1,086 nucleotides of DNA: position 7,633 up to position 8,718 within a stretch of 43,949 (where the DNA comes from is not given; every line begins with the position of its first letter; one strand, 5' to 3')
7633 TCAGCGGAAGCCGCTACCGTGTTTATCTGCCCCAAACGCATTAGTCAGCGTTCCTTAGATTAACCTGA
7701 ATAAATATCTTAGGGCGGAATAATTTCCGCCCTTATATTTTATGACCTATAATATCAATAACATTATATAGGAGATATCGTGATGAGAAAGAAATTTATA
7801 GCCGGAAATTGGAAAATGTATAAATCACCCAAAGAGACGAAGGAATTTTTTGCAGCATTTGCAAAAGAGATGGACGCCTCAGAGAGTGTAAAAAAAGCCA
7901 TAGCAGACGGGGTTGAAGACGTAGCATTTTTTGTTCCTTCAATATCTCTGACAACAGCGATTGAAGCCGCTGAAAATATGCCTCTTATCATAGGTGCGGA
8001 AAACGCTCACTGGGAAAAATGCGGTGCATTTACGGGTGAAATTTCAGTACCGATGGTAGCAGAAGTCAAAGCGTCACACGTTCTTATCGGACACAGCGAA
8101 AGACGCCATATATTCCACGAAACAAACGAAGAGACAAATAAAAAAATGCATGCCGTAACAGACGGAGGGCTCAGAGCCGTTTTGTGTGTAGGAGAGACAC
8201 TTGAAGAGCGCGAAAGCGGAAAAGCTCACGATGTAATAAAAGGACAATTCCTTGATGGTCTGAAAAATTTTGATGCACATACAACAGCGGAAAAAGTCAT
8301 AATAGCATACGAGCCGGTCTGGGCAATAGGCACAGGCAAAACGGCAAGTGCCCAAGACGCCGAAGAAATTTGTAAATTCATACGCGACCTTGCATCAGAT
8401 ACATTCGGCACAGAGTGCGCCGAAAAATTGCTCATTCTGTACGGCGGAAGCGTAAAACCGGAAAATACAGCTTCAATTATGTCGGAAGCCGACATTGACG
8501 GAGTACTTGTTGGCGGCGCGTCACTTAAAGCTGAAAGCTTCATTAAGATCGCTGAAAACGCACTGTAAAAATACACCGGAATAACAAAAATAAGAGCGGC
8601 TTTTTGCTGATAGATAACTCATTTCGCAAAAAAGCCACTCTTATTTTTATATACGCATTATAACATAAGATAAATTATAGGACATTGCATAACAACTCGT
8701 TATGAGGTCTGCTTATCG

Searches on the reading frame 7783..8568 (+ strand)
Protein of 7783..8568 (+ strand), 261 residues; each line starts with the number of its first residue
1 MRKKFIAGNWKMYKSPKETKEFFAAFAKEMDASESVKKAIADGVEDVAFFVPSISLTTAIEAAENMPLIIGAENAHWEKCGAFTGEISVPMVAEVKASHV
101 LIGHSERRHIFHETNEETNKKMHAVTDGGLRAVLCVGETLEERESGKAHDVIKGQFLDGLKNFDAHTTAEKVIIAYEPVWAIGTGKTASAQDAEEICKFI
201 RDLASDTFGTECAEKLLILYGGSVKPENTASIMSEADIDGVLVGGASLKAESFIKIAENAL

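Call 40: find_encoding_contigs(protein=window:7783-8568:+, flank=3000, max_places=10)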
Protein window:7783-8568:+ (261 aa): 1 contig read that carries it; 1 place shown.
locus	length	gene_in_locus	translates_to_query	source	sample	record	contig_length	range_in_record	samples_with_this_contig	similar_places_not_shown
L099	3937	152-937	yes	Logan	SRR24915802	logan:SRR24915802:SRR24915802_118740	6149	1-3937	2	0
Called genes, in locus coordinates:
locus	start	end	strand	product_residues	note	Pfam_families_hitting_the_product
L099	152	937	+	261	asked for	PF00121:TIM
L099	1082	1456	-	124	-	PF11969:DcpS_C, PF01230:HIT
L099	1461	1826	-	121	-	PF02410:RsfS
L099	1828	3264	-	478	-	PF03816:LytR_cpsA_psr, PF13399:LytR_C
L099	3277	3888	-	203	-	PF01467:CTP_transf_like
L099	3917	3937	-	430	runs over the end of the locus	PF01018:GTP1_OBG, PF01926:MMR_HSR1, PF02421:FeoB_N, PF09269:DUF1967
